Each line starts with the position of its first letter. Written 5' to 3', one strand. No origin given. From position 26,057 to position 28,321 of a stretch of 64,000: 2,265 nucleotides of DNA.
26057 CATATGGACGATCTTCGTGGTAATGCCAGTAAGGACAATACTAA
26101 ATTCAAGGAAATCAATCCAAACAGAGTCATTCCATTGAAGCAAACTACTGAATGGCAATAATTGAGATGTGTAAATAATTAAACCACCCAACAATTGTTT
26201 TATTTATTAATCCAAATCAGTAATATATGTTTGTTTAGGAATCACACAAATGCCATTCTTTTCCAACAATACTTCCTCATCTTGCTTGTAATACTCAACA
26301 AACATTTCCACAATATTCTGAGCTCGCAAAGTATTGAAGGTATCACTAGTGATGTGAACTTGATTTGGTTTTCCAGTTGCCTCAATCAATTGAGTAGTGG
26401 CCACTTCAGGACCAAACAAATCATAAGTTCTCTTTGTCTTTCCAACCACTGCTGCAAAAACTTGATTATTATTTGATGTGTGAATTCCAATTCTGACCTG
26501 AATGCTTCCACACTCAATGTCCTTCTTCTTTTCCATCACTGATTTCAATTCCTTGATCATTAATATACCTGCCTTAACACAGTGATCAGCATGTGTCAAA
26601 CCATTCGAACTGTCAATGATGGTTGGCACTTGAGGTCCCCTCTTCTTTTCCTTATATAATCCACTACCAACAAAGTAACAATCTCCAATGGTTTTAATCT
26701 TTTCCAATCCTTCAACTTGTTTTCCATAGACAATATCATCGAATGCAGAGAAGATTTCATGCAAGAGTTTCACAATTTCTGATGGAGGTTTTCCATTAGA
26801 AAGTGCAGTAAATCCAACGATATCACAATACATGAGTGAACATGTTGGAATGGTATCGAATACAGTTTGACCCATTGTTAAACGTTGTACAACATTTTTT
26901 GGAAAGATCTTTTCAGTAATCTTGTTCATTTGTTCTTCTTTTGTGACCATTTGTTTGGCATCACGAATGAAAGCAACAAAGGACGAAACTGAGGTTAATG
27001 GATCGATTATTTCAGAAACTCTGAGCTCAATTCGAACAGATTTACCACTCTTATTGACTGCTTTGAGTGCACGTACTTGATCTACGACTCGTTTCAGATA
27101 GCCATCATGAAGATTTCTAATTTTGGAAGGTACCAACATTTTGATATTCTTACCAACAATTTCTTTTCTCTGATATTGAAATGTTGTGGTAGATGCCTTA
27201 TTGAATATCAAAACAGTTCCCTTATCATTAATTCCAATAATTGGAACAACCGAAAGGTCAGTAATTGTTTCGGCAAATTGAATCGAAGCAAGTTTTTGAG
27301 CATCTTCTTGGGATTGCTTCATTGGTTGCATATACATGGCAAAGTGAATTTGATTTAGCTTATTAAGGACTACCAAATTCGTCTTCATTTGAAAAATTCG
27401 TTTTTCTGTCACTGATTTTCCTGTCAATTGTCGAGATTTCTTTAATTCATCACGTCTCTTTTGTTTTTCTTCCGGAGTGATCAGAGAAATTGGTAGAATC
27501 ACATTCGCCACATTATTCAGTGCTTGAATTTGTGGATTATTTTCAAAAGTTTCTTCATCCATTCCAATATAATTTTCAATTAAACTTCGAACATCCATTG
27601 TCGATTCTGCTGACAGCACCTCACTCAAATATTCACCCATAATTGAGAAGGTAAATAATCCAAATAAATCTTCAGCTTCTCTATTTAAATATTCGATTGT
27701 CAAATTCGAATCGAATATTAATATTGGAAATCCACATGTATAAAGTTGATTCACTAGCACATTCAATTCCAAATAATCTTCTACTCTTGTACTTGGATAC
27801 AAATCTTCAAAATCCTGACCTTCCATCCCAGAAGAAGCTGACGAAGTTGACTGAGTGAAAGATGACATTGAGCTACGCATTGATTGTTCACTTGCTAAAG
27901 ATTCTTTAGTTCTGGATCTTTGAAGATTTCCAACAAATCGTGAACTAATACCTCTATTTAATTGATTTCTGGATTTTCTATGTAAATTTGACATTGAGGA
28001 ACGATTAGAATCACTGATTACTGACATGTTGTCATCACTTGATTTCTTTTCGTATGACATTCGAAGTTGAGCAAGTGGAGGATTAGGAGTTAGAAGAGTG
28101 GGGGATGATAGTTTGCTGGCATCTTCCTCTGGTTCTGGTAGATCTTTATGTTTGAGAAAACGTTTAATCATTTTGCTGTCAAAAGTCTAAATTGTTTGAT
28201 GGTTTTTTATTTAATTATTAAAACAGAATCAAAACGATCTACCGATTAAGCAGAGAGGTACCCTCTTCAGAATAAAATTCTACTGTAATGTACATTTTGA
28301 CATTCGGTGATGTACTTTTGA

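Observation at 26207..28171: A PAS-cyclase has both metal-binding Asp residues but not the N/R pair, so it may pair with the degenerate receptor cyclase ~18 kb away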

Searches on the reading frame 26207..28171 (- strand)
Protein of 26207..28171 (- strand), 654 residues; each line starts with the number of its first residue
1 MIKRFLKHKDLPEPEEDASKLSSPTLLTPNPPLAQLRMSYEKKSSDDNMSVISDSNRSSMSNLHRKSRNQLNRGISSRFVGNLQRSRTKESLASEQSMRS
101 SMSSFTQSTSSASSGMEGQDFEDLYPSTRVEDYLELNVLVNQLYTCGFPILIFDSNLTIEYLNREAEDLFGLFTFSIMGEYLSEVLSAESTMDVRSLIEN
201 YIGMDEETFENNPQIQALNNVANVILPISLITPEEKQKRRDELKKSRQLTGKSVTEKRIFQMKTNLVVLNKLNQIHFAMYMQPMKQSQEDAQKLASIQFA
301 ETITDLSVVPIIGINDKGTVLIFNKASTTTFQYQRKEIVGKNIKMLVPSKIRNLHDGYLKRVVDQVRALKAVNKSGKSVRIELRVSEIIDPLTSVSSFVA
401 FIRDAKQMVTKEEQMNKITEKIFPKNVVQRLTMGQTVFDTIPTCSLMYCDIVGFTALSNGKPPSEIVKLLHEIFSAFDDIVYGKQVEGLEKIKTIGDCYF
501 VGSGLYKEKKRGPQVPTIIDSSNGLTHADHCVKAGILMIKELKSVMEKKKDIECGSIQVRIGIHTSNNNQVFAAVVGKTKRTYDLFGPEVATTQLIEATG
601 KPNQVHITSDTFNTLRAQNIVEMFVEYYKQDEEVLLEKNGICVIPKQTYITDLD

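Call 3: search_protein_families(library=pfam, proteins=[window:26207-28171:-], max_evalue=0.1)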
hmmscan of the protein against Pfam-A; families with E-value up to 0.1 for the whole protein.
window:26207-28171:- (654 aa): 6 families
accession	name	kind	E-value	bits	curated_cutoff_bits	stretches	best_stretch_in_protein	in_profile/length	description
PF00211.25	Guanylate_cyc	-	2.6e-34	118.9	21.9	1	441-619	6-159/183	Adenylate and Guanylate cyclase catalytic domain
PF00989.32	PAS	-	2.5e-16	60.1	22.6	2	302-404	5-112/113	PAS fold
PF13426.13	PAS_9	-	6.3e-10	39.7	27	1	310-404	3-100/103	PAS domain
PF08448.16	PAS_4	-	7.4e-10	39.5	23.1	1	148-198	6-56/110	PAS fold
PF24820.1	Diguanyl_cycl_sensor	-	7.8e-05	23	28.1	0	310-396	8-94/109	Diguanylate cyclase-like sensor domain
PF13188.13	PAS_8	-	0.017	15.4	21.8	1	148-183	12-44/65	PAS domain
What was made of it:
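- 27578..27730 (-): PAS-A (aa 148-198, partial PAS_4 match). Pfam PF08448, E=7.4e-10 (call 3).
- On Class III nucleotidyl cyclase catalytic domain (PF00211): PAS-cyclase: 118.9 bits against a cut-off of 21.9, E=2.6e-34 (call 3).
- Checked: Pfam gives PF00211 at E=2.6e-34 (aa 441-619) plus PAS hits at aa 148-198 and 302-404 (call 3).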
